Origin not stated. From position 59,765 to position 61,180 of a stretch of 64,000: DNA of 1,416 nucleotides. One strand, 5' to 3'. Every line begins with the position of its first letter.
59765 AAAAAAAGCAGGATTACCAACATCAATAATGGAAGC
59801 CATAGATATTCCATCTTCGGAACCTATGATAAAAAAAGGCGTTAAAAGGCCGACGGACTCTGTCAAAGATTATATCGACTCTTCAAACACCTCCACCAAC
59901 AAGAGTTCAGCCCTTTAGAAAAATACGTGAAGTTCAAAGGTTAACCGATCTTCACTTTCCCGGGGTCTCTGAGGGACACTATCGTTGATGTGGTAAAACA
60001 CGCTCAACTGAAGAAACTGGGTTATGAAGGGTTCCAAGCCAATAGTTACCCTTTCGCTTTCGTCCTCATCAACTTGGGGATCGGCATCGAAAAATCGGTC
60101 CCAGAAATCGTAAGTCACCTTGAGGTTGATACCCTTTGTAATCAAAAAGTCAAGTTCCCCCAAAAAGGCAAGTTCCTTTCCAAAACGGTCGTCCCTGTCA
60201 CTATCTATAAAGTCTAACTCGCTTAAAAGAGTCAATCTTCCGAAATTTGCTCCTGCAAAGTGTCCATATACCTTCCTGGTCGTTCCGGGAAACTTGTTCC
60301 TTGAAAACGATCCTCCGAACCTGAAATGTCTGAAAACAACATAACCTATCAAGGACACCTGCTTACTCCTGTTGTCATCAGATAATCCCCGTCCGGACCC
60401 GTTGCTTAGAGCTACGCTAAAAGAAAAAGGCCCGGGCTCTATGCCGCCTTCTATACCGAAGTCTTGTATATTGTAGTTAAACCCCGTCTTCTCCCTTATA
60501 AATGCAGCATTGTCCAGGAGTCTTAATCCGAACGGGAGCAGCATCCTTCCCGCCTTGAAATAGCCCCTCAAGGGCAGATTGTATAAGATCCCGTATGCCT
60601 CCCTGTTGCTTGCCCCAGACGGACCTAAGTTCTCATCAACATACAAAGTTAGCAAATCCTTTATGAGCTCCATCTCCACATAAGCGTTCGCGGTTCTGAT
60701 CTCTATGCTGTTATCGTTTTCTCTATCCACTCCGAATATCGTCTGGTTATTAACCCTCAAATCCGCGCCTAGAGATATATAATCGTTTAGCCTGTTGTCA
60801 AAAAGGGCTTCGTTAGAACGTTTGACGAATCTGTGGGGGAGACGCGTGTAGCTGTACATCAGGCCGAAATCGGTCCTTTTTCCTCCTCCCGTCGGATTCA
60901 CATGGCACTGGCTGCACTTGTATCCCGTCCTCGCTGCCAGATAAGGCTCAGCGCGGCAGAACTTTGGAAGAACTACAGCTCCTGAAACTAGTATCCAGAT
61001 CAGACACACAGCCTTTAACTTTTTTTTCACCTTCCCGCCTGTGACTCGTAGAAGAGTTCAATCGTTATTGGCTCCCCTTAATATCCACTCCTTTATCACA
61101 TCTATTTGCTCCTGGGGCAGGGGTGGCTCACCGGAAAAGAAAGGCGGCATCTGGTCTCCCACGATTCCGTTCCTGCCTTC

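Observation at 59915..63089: Three-gene cytochrome operon ending in a porin with an N-terminal CXXCH: candidate outer-membrane electron conduit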

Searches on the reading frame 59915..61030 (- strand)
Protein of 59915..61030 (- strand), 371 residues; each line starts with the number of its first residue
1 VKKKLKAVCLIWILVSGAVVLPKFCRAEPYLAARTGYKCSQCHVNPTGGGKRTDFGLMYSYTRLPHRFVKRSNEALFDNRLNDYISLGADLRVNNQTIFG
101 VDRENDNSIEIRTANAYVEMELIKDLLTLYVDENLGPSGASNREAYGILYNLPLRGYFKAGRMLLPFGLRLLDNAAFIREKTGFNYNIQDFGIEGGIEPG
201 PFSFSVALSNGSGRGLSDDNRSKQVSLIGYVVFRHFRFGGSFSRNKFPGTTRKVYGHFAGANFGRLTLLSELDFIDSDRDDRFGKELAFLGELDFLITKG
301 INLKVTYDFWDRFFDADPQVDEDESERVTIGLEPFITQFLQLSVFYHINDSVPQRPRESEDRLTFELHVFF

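Call 3: search_protein_families(library=pfam, proteins=[window:59915-61030:-], max_evalue=1)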
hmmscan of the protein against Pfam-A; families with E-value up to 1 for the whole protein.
window:59915-61030:- (371 aa): 0 families

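Call 4: search_protein_families(library=ncbifam, proteins=[window:59915-61030:-], max_evalue=1)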
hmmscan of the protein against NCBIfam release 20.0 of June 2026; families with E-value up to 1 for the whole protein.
window:59915-61030:- (371 aa): 0 families

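Call 5: find_homologous_proteins(query=window:59915-61030:-, max_evalue=0.001)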
Query window:59915-61030:- (371 aa): 1198 proteins with E <= 0.001 among 5150 candidates; the best 120 are listed.
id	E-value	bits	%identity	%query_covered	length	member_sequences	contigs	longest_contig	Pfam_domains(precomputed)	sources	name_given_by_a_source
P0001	6.7e-251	850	100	100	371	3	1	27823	-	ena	-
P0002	2.4e-136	473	58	99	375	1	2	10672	-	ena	-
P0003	8.7e-123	428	56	97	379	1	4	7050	-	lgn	-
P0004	6.4e-117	409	53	99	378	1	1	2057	-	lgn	-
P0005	2.7e-115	403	52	98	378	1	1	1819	-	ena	-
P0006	1.5e-114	401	52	96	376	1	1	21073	-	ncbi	-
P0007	2.3e-114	400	52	100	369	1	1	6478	PF13609.13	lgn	-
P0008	7.1e-112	392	49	98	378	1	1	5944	-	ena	-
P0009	3.9e-111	390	51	100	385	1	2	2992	-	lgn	-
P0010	9.3e-111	388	52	94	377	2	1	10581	-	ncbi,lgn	-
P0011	1.0e-108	382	50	98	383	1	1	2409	-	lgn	-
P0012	3.9e-106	373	47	100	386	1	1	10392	-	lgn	-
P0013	3.5e-105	370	50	94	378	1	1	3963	-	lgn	-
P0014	9.4e-105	369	50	100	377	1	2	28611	-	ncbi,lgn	ncbi:MAG: hypothetical protein ACE5IW_02335 [bacterium]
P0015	9.4e-104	365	47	100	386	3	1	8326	-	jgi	jgi:hypothetical protein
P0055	3.7e-88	314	43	98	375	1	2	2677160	-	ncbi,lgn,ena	-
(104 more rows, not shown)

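Call 11: find_related_loci(query=A1, collection=genome_contigs, flank=6000)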
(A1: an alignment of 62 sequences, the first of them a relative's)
Query A1 (371 aa) in genome_contigs; peptide patterns used: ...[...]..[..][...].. (x = any residue, [..] = any of these).
142 stretches matched a pattern; 126 encode a relative of the query (tblastn E <= 1e-3); the best 80 are kept; 80 distinct loci.
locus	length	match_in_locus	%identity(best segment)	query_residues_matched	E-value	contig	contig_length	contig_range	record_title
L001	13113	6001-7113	93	1-371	0e+0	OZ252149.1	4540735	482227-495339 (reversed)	MAG: Candidatus Latescibacterota bacterium isolate 5250bc21-db7e-4a39-8016-0dfc5ffc07cb genome assembly, chromosome: 1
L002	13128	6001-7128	50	1-370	7e-110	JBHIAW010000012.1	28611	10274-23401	MAG: bacterium isolate K_2_bin.52 NODE_590_length_28611_cov_10.391056, whole genome shotgun sequence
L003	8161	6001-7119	50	2-371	7e-110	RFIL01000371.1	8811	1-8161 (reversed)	MAG: Calditrichaeota bacterium isolate J075 k99_496154, whole genome shotgun sequence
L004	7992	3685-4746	52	25-371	8e-109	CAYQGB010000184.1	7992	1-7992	MAG TPA_asm: uncultured Calditrichaceae bacterium isolate SRP162660_co2_186 genome assembly, contig: NODE_6046_length_79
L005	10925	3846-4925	46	1-371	7e-101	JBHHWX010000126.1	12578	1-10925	MAG: bacterium isolate D_3_bin.27 NODE_2133_length_12578_cov_6.615987, whole genome shotgun sequence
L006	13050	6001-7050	48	5-370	4e-100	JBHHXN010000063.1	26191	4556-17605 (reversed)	MAG: bacterium isolate D_1_bin.48 NODE_427_length_26191_cov_10.819024, whole genome shotgun sequence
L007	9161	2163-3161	47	25-370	2e-94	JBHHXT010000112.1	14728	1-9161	MAG: bacterium isolate D_1_bin.22 NODE_1506_length_14728_cov_20.754583, whole genome shotgun sequence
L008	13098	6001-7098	43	7-371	2e-94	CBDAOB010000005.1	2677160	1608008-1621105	MAG: Candidatus Latescibacterota bacterium isolate ee734ac6-3c8f-4045-9bd6-bb64be60b199 genome assembly, contig: contig_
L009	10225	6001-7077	44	1-371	2e-94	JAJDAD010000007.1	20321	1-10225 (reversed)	MAG: candidate division KSB1 bacterium isolate OFTM153 OFTM153_6, whole genome shotgun sequence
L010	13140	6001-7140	42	1-371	6e-94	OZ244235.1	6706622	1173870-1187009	MAG: Candidatus Latescibacterota bacterium isolate e5868d62-61ad-4724-99e8-9c09e4b40cf9 genome assembly, chromosome: 1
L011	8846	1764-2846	43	19-371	1e-89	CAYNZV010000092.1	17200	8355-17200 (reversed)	MAG TPA_asm: uncultured Gemmatimonadaceae bacterium isolate SRP092796_co6_206 genome assembly, contig: NODE_3929_length_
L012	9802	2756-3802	44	27-371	2e-89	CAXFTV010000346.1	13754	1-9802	MAG TPA_asm: uncultured bacterium isolate ERR599111_concoct_57 genome assembly, contig: ERZ841489.400287, whole genome s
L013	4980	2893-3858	47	27-361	1e-88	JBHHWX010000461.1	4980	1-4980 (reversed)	MAG: bacterium isolate D_3_bin.27 NODE_10937_length_4980_cov_6.845685, whole genome shotgun sequence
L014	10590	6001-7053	42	7-371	3e-88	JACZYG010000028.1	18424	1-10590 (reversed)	MAG: Candidatus Neomarinimicrobiota bacterium isolate B25T3L8 B25T3L8_NODE718, whole genome shotgun sequence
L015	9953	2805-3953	43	4-371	4e-88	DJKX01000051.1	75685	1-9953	MAG TPA_asm: Candidatus Marinimicrobia bacterium UBA6531 UBA6531_contig_8892, whole genome shotgun sequence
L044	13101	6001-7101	38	5-371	2e-78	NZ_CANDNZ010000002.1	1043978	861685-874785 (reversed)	Thalassomonas sp. RHCl1 NODE_2_length_1043978_cov_97.9748, whole genome shotgun sequence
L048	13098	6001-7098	41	1-371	1e-77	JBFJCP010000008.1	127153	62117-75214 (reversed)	MAG: Gemmatimonadales bacterium isolate Mix_sand15.2022.01.G.23 k141_1641855_length_127153_cov_19.7387, whole genome sho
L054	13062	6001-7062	43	14-371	2e-77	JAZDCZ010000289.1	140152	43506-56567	MAG: Gemmatimonadota bacterium isolate LQ108M_Bin_24 LQ108M_Bin_24_scaffold_290, whole genome shotgun sequence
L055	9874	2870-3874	45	28-371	1e-76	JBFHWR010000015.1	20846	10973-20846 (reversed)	MAG: Gemmatimonadales bacterium isolate Mix_sand09.2021.07.Z.31 k141_1711831_length_20846_cov_12.1890, whole genome shot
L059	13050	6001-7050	39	19-371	2e-76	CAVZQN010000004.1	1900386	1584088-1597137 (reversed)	MAG: uncultured bacterium isolate MFD05747.bin.3.202 genome assembly, contig: contig_16702, whole genome shotgun sequenc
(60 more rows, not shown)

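Call 15: find_encoding_contigs(protein=P0001, flank=10000, max_places=3)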
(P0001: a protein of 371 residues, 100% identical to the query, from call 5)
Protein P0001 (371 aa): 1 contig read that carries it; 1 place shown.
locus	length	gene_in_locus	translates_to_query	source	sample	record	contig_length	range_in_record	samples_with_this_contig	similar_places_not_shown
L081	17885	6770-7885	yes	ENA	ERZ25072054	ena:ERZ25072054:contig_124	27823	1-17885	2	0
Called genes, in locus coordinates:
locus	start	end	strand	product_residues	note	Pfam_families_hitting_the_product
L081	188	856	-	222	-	PF01609:DDE_Tnp_1 (faint)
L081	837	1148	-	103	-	PF05598:DUF772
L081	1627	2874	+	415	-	PF03349:Toluene_X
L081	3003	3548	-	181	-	PF01871:AMMECR1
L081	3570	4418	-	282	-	PF01875:Memo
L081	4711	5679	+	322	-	PF00034:Cytochrom_C, PF13442:Cytochrome_CBB3, PF00034:Cytochrom_C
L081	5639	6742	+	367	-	PF07610:DUF1573 (faint), PF22544:HYDIN_VesB_CFA65-like_Ig (faint)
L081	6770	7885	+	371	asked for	-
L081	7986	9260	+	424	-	PF01595:CNNM, PF00571:CBS, PF03471:CorC_HlyC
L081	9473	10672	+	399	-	PF01595:CNNM, PF00571:CBS, PF03471:CorC_HlyC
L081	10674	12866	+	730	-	PF03065:Glyco_hydro_57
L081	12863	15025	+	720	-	PF01074:Glyco_hydro_38N (weak), PF03065:Glyco_hydro_57, PF09094:AmyA-A_glucT_m, PF09095:AmyA-gluTrfs_C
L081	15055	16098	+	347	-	PF01087:GalP_UDP_transf, PF16285:DUF4931_N, PF16268:DUF4921 (weak), PF02744:GalP_UDP_tr_C (weak)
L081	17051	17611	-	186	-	PF13580:SIS_2 (faint), PF01380:SIS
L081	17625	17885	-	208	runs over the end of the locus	PF00215:OMPdecase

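Call 17: predict_structure(alignment_id=A1)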
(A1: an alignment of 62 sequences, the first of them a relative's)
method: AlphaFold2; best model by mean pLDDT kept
length: 371 residues; sequences in the alignment: 62
mean_pLDDT: 86.8   pTM: 0.81
mean pLDDT of the five models: 86.8, 84.5, 80.2, 79.4, 77.9
residues with pLDDT >= 90: 215; 70-90: 112; 50-70: 27; < 50: 17
segments of 3 or more residues with pLDDT < 50: 22-30, 33-36, 215-218
pLDDT, mean of each block of 10 residues (from residue 1): 85 80 48 57 81 84 82 68 93 96 95 94 96 91 95 96 92 87 87 95 94 54 91 90 92 95 90 90 86 92 94 73 89 93 96 92 96 82
secondary structure, 60 per line:
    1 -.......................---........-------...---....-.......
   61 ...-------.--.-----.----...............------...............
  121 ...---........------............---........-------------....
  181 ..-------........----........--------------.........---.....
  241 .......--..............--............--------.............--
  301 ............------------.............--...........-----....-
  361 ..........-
elements in order: H2-24 H28-35 E43-45 E49-52 H54-63 E85-99 E106-123 E127-134 E141-152 E156-163 H177-182 E190-197 E202-209 E224-232 E236-247 E250-263 E266-277 E286-298 E301-312 E325-337 E340-350 H356-359 E361-370

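Call 20: fold_search(model_id=the predicted structure, library=pdb)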
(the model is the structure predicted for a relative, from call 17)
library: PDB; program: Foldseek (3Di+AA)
matches with E <= 10: 977; with E <= 0.001: 244
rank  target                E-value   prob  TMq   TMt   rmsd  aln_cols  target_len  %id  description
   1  2o4v_A                4.4e-12  1.00  0.65  0.59   5.9       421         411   12  An arginine ladder in OprP mediates phosphate specific transfer across the outer membrane (released 2006-12-26)
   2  5oyk                  8.2e-12  1.00  0.58  0.67   5.6       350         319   12  Outer-membrane expressed OmpT of Vibrio cholerae (released 2018-04-25)
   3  4rjx                  1.7e-11  1.00  0.65  0.57   9.6       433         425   13  Crystal structure of the OprO mutant protein F62Y/D114Y (released 2015-10-21)
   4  6ehe                  1.8e-11  1.00  0.60  0.73   5.0       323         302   13  OmpTdeltaL8 (loop L8 deletion mutant of OmpT), an outer membrane protein of Vibrio cholerae (released 2018-04-25)
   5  4rjw                  1.9e-11  1.00  0.65  0.57  10.2       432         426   13  Crystal structure of Pseudomonas aeruginosa OprO (released 2015-10-21)
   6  5mdo_A                2.0e-11  1.00  0.64  0.69   4.5       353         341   11  Crystal structure of in vitro folded Chitoporin VhChip from Vibrio harveyi (crystal form I) (released 2017-12-20)
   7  5mdq_A                2.0e-11  1.00  0.63  0.67   4.6       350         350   12  Crystal structure of outer membrane expressed Chitoporin VhChip from Vibrio harveyi (released 2017-12-20)
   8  5nxn_A                3.4e-11  1.00  0.59  0.64   5.0       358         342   12  Structure of a L5-deletion mutant of Providencia stuartii Omp-Pst1 (released 2018-02-21)
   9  1e54_A                4.0e-11  1.00  0.59  0.66   5.4       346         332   12  Anion-selective porin from Comamonas acidovorans (released 2001-07-12)
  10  3wi5                  4.2e-11  1.00  0.58  0.68   5.8       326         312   12  Crystal structure of the Loop 7 mutant PorB from Neisseria meningitidis serogroup B (released 2014-01-01)
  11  2fgq                  5.2e-11  1.00  0.60  0.66   5.1       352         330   13  High resolution X-ray structure of Omp32 in complex with malate (released 2006-01-31)
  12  3wi4                  5.2e-11  1.00  0.60  0.71   4.9       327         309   11  Crystal structure of wild-type PorB from Neisseria meningitidis serogroup B (released 2014-01-01)
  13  4aui_A                7.1e-11  1.00  0.59  0.70   5.2       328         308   14  STRUCTURE AND FUNCTION OF THE PORB PORIN FROM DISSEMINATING N. GONORRHOEAE (released 2012-10-10)
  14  8wv0_B                1.1e-10  1.00  0.55  0.61   5.8       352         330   12  Outer membrane porin of Burkholderia pseudomallei (BpsOmp38) (released 2024-10-30)
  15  7eqm_A                1.1e-10  1.00  0.62  0.69   4.5       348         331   10  Apo Truncated VhChiP (Delta 1-19) (released 2022-08-10)
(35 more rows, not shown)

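Call 27: search_dna_similar(query=window:59915-61030:-, collection=plasmids, mode=protein, max_evalue=10, max_rows=40)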
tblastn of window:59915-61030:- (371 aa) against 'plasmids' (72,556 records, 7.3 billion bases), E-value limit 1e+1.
No match.
